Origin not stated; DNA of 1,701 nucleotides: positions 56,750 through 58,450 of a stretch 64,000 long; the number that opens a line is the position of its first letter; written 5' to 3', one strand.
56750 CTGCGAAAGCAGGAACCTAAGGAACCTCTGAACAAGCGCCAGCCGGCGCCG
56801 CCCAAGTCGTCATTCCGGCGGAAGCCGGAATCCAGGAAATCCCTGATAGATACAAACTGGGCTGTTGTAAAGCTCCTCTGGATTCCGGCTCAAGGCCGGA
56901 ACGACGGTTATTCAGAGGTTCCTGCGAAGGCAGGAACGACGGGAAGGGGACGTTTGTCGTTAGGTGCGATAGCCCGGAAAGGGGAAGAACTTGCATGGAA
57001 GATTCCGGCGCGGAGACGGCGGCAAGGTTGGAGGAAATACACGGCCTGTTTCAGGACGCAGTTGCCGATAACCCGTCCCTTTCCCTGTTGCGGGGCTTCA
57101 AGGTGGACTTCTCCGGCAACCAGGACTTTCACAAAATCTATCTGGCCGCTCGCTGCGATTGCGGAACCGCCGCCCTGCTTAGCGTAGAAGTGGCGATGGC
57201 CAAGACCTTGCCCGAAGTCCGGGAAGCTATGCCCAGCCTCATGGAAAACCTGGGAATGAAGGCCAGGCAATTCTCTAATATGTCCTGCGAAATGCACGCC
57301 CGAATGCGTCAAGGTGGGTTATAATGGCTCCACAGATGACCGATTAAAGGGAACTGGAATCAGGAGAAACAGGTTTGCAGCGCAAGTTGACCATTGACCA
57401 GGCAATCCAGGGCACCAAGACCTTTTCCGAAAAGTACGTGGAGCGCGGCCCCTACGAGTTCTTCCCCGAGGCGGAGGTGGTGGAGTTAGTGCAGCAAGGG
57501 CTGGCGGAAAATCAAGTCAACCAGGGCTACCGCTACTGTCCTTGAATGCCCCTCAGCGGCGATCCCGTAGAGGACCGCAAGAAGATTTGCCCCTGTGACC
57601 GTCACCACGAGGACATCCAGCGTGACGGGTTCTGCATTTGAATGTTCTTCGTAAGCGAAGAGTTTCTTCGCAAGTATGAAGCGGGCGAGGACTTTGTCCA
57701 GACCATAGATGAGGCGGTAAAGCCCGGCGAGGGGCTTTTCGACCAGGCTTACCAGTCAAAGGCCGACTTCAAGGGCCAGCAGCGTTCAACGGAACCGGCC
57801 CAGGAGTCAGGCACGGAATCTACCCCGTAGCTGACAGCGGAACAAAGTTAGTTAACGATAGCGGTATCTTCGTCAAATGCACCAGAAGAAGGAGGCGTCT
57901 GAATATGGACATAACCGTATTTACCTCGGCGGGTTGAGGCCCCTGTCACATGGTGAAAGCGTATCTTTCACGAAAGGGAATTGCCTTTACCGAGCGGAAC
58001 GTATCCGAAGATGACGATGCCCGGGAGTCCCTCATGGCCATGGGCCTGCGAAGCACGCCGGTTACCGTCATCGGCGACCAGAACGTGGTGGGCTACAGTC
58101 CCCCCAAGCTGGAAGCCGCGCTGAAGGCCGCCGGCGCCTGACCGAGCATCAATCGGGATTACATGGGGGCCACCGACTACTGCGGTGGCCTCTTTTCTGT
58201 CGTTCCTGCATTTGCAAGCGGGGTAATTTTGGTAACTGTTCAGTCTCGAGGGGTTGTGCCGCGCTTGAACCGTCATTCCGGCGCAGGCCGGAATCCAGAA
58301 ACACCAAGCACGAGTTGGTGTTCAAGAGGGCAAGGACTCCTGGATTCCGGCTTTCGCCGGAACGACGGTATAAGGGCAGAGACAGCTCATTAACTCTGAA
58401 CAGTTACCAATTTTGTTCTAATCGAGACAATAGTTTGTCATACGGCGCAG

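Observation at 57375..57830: FTR-like catalytic subunit with in-frame TGA at both active-site disulfide positions (possible diselenide redox centre)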

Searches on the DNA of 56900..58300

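Call 45: search_rna_families(source=window, start=56900, end=58300, threshold=evalue, max_evalue=10)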
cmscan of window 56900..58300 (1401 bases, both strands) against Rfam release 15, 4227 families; matches with E-value up to 10: 1.
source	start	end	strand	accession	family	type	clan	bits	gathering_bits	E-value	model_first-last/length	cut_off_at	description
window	58160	58196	+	RF01388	isrD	Gene; sRNA;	-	17.8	37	1.6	1-51/51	no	isrD Hfq binding RNA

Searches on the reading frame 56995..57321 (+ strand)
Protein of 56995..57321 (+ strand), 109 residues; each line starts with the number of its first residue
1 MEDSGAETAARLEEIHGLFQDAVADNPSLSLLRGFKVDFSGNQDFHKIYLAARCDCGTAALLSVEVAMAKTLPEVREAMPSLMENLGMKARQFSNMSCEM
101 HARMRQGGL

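Call 5: search_protein_families(library=pfam, proteins=[window:56995-57321:+], max_evalue=1)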
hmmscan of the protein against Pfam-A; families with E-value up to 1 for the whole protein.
seq(109 aa): 0 families

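Call 34: search_protein_families(library=ncbifam, proteins=[window:56995-57321:+], max_evalue=0.01)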
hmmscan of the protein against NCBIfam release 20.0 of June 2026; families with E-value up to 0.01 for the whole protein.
seq(109 aa): 0 families

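Call 42: find_homologous_proteins(query=window:56995-57321:+)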
Query seq(109 aa) (109 aa): 95 proteins with E <= 0.001 among 100 candidates.
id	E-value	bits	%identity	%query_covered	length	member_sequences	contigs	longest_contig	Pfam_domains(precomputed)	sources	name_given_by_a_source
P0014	3.7e-64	231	99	100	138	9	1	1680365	-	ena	-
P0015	6.3e-53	195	84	100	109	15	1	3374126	-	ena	-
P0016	1.5e-49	184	78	100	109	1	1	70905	-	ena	-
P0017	4.7e-48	179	79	96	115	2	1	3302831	-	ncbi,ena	-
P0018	1.1e-47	178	78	99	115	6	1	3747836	-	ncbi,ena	-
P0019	3.8e-47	176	74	99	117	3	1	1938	-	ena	-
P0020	7.6e-47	175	79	93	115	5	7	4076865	-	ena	-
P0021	4.0e-46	173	76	98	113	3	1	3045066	-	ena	-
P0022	8.2e-46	172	74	99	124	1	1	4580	-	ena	-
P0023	2.9e-45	170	77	96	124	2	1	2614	-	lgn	-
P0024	3.6e-45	170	78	97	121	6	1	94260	-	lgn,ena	-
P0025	4.7e-45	170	78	93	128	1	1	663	-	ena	-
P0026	1.0e-44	169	72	99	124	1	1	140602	-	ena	-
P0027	1.4e-44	168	78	92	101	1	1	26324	-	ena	-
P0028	1.5e-44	168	78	92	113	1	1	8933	-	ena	-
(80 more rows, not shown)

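Call 48: find_encoding_contigs(protein=P0014, flank=10000, max_places=2)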
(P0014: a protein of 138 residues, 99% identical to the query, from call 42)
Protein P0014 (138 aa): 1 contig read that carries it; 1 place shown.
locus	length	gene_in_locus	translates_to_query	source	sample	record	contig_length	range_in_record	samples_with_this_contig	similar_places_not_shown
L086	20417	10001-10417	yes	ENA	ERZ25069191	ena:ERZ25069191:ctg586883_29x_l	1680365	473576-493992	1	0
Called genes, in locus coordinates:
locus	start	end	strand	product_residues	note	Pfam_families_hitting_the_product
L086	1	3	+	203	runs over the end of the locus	PF05656:DUF805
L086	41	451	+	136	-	PF12172:zf-ChsH2, PF01796:OB_ChsH2_C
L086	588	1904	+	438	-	PF22691:Thiolase_C_1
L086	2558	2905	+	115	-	-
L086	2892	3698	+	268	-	PF00588:SpoU_methylase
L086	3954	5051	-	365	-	PF02746:MR_MLE_N, PF13378:MR_MLE_C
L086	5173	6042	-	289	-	PF20434:BD-FAE, PF07859:Abhydrolase_3, PF00326:Peptidase_S9 (weak)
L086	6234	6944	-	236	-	PF05163:DinB (weak)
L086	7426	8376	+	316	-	PF09754:PAC2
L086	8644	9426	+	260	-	PF00106:adh_short, PF08659:KR, PF23441:SDR (weak), PF13561:adh_short_C2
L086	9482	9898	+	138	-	PF01042:Ribonuc_L-PSP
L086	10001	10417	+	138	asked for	-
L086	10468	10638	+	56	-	PF02943:FeThRed_B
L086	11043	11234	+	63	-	PF00462:Glutaredoxin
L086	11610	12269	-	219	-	-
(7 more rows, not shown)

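Call 50: predict_structure(alignment_id=A3)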
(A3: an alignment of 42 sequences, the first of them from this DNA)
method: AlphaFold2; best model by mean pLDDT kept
length: 109 residues; sequences in the alignment: 42
mean_pLDDT: 88.9   pTM: 0.77
mean pLDDT of the five models: 88.9, 87.6, 87.3, 86.8, 86.4
residues with pLDDT >= 90: 81; 70-90: 15; 50-70: 10; < 50: 3
segments of 3 or more residues with pLDDT < 50: 1-3
pLDDT, mean of each block of 10 residues (from residue 1): 66 95 93 74 89 94 95 97 96 96 83
secondary structure, 60 per line:
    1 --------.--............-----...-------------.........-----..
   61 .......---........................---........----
elements in order: H12-23 E29-31 E45-53 E59-67 H72-94 H98-105

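Call 67: search_protein_representatives(alignment_id=A3)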
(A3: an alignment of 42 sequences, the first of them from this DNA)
Query: 42 sequences, 119 profile positions. Proteins with E-value up to 0.001 (for the whole library): 79; up to 1e-10: 68; up to 1e-30: 22. The best 79 are listed.
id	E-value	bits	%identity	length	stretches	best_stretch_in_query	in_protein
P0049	1.5e-47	176.5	-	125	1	9-116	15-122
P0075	6.7e-47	174.4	-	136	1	12-116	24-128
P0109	2.5e-40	153.2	-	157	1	8-115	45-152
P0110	4.3e-39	149.2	-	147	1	11-114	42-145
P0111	2.3e-38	146.8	-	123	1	2-117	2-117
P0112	5.4e-38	145.6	-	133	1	10-116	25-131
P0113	1.5e-37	144.2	-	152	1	13-116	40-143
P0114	2.0e-36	140.6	-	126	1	15-114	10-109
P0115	2.1e-36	140.5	-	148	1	10-115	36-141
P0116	4.8e-36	139.3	-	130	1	7-116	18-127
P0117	5.9e-35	135.8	-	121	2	10-88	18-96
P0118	6.4e-35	135.7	-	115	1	11-115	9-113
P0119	1.5e-34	134.5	-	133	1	12-113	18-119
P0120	1.7e-34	134.3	-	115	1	9-99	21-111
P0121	2.4e-34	133.8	-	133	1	14-115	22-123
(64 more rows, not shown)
